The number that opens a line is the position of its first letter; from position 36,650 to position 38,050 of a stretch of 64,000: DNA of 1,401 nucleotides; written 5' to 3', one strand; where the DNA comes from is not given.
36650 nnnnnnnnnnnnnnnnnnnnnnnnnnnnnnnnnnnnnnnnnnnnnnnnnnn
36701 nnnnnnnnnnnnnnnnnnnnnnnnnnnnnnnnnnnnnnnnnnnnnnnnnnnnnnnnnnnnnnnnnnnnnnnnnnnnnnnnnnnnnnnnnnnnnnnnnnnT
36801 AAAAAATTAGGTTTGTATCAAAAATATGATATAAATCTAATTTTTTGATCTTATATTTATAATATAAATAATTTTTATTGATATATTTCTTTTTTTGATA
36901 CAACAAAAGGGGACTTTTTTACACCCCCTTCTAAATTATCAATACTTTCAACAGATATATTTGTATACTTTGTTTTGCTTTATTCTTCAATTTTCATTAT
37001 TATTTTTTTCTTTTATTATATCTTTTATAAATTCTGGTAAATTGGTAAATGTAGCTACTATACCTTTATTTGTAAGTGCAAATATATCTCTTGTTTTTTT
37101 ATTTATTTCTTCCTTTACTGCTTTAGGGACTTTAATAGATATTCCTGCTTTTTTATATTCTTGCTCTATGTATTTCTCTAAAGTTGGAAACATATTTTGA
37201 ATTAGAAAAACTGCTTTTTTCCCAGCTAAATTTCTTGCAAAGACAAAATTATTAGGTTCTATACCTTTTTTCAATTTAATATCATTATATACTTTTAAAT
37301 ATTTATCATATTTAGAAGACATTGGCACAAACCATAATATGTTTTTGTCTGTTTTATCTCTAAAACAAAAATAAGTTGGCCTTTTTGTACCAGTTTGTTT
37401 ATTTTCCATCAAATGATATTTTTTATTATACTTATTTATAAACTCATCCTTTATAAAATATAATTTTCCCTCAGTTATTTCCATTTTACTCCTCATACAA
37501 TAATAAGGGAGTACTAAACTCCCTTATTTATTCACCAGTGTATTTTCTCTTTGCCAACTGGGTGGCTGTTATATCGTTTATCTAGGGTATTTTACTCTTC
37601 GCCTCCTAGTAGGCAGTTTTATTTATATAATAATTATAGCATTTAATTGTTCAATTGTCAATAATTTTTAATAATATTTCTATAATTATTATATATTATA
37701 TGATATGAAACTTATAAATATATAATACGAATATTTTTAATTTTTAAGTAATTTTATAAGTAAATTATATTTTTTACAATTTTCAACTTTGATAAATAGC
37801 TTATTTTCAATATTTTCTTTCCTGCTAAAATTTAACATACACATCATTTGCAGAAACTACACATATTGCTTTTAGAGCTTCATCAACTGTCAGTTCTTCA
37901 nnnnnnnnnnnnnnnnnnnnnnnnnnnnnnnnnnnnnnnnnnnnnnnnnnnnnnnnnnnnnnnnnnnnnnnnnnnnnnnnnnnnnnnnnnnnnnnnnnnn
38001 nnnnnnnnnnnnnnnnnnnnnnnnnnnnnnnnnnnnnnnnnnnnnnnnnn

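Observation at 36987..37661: Type III toxin-antitoxin-like module with unusually divergent, covarying antitoxin repeats at the element's right end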

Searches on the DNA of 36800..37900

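Call 9: search_rna_families(source=window, start=36800, end=37900, threshold=evalue, max_evalue=10, show_alignments=3)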
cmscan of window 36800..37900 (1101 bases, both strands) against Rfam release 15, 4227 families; matches with E-value up to 10: 5.
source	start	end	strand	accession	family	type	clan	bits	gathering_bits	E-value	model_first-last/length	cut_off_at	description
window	37484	37559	+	RF02362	Yfr10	Gene; sRNA;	-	24.1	43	0.57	1-78/78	no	Cyanobacterial functional RNA 10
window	36898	36947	-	RF02063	STnc350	Gene; sRNA;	-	19.1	60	1.2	1-68/68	no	Salmonella enterica sRNA STnc350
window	37502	37559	-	RF02332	TtnuHACA25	Gene; snRNA; snoRNA; HACA-box;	-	18.9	100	4.4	34-91/111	no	Tetrahymena snoRNA TtnuHACA25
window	36895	36976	-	RF00558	L20_leader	Cis-reg; leader;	-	18.5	58.7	0.9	1-127/127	no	Ribosomal protein L20 leader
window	36895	36938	+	RF02066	STnc320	Gene; sRNA;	-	15.1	50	9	1-55/55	no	Salmonella enterica sRNA STnc320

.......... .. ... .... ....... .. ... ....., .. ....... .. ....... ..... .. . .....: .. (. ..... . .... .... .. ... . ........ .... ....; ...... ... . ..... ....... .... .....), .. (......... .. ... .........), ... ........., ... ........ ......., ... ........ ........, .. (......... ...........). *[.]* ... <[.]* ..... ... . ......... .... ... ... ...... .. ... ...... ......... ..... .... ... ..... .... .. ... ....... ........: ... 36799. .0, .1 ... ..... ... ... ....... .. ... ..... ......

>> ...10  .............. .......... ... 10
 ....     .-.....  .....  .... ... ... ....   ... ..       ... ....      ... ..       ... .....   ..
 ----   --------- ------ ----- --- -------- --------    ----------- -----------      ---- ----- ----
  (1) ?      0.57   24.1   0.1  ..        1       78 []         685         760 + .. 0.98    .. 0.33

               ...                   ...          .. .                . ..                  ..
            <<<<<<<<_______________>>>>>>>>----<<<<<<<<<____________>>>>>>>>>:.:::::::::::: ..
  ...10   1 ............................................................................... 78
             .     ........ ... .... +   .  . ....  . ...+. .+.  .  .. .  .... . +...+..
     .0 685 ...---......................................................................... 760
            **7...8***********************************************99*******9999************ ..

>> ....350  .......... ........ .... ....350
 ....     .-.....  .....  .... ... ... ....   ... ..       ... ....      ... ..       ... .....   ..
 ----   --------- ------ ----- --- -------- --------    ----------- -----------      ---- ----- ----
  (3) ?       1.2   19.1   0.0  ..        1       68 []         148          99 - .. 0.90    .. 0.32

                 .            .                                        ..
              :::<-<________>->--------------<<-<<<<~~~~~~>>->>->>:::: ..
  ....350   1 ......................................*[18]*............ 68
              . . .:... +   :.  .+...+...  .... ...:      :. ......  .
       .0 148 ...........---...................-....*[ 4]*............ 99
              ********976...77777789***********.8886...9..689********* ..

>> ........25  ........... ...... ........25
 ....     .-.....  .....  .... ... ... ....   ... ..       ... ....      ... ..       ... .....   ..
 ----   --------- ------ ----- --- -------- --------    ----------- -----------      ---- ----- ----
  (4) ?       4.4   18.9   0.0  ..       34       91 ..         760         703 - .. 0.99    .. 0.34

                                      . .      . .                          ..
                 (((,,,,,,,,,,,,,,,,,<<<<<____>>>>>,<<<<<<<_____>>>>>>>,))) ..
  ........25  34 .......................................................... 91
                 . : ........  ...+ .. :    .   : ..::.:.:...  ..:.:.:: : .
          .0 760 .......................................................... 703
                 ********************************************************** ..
